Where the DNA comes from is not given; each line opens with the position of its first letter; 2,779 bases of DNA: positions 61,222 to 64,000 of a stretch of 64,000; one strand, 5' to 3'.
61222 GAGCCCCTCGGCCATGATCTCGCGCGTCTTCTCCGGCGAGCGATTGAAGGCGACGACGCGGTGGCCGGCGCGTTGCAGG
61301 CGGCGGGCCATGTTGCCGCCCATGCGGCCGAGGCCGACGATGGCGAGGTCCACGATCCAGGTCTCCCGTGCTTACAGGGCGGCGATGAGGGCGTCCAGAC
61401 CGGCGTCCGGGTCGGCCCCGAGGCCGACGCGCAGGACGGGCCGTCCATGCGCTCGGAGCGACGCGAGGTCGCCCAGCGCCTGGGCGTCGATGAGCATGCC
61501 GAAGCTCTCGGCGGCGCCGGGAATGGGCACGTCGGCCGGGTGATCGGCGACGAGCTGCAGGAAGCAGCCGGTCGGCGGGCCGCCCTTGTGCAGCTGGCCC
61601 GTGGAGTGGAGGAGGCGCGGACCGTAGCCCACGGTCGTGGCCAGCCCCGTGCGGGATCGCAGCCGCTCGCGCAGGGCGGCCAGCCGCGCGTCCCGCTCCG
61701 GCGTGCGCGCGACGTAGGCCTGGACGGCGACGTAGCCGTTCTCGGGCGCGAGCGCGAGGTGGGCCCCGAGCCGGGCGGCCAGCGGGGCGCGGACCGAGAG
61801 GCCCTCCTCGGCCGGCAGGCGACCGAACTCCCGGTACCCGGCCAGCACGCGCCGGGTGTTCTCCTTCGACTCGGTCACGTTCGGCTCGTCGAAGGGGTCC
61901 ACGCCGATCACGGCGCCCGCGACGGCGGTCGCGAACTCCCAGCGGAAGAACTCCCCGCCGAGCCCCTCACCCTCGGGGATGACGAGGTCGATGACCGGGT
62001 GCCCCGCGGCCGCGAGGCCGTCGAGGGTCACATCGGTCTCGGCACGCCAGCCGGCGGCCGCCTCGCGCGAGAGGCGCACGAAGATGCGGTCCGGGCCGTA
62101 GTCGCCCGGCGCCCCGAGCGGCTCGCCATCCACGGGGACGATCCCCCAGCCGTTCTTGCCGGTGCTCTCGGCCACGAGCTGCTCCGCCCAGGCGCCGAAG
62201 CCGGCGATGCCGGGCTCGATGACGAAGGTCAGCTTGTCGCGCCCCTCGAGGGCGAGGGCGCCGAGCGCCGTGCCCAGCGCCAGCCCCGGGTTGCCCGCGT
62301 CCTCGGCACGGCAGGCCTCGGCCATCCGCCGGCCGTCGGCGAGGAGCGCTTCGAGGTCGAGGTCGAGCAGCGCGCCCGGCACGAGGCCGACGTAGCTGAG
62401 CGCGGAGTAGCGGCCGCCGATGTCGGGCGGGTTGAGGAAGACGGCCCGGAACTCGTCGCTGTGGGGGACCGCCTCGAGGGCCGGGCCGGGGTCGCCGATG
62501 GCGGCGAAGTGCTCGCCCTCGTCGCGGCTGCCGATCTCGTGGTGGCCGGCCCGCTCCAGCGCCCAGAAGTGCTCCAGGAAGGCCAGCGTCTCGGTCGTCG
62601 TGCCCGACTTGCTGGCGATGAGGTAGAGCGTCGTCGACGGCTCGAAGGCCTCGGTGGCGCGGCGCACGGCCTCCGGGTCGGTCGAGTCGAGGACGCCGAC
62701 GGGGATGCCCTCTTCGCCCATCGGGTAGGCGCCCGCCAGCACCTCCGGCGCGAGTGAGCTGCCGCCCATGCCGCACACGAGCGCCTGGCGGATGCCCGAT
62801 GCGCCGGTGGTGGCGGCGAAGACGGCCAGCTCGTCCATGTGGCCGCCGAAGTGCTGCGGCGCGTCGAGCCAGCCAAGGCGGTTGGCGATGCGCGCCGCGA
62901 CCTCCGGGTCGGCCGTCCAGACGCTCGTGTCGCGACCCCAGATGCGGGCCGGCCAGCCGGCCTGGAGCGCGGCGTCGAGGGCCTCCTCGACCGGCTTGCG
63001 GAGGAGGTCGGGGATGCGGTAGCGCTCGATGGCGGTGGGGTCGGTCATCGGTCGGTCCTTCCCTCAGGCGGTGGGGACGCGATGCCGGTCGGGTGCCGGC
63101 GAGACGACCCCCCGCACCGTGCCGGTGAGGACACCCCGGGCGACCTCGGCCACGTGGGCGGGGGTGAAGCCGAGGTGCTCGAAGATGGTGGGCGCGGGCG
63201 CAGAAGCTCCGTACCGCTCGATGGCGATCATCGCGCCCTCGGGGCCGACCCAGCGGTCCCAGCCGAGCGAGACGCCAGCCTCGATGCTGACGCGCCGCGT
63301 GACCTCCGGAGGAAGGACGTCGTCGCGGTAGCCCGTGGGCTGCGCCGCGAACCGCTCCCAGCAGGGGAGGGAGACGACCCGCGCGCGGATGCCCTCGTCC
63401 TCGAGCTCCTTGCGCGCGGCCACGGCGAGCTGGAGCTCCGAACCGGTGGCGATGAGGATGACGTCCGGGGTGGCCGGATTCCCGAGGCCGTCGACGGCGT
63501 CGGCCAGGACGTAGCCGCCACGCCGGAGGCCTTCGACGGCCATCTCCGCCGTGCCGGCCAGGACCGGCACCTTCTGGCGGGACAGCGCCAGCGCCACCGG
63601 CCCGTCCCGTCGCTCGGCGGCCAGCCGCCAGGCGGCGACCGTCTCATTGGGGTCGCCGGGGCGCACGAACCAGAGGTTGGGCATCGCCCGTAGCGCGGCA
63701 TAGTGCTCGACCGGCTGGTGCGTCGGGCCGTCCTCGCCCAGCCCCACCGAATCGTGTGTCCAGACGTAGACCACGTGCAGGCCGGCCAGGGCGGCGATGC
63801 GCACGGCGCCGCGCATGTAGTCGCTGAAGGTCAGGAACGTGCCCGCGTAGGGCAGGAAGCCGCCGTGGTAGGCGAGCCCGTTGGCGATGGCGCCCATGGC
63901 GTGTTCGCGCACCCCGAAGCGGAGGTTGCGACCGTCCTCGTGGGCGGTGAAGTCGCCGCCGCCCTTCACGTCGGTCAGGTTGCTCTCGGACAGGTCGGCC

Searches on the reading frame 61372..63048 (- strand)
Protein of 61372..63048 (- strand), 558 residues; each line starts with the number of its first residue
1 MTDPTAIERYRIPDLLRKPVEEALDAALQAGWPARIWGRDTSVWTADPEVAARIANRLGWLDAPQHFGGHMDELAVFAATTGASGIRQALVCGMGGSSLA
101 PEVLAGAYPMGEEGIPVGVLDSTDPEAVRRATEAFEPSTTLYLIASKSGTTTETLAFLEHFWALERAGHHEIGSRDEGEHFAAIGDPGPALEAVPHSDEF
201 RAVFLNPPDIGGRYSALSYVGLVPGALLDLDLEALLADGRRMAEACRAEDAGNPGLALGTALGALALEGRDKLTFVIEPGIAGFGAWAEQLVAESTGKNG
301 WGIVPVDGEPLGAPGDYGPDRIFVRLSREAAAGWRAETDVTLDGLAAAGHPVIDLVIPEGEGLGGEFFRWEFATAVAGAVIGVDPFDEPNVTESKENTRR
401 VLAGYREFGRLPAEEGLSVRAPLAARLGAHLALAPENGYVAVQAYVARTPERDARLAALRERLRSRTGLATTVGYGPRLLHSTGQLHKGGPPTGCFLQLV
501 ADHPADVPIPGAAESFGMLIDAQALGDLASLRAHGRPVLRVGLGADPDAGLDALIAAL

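Call 85: search_protein_families(library=pfam, proteins=[window:61372-63048:-], max_evalue=0.001)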
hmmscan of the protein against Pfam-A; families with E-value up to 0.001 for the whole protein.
window:61372-63048:- (558 aa): 1 family
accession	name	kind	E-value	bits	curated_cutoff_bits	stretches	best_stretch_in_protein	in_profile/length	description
PF00342.24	PGI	-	2.2e-10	40.2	22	1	84-223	94-229/486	Phosphoglucose isomerase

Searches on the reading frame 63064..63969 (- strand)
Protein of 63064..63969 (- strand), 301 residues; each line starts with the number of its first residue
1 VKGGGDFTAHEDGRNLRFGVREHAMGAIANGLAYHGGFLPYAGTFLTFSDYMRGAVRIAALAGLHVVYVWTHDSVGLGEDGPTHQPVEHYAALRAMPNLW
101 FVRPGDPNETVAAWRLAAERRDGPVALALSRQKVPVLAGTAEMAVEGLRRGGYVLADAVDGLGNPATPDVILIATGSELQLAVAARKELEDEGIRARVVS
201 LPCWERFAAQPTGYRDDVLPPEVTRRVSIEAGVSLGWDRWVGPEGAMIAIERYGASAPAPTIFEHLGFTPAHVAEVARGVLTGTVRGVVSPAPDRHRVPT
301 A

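Call 85: search_protein_families(library=pfam, proteins=[window:63064-63969:-], max_evalue=0.001)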
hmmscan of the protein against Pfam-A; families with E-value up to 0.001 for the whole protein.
window:63064-63969:- (301 aa): 3 families
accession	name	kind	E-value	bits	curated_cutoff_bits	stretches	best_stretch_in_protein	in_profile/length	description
PF02779.29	Transket_pyr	-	1e-44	152.7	27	1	11-135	46-173/174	Transketolase, pyrimidine binding domain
PF22613.1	Transketolase_C_1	-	7.3e-40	136.2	27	1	151-269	1-113/113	Transketolase-like TK C-terminal domain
PF02780.25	Transketolase_C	-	8.2e-15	55.2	25.9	1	167-273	9-124/124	Transketolase, C-terminal domain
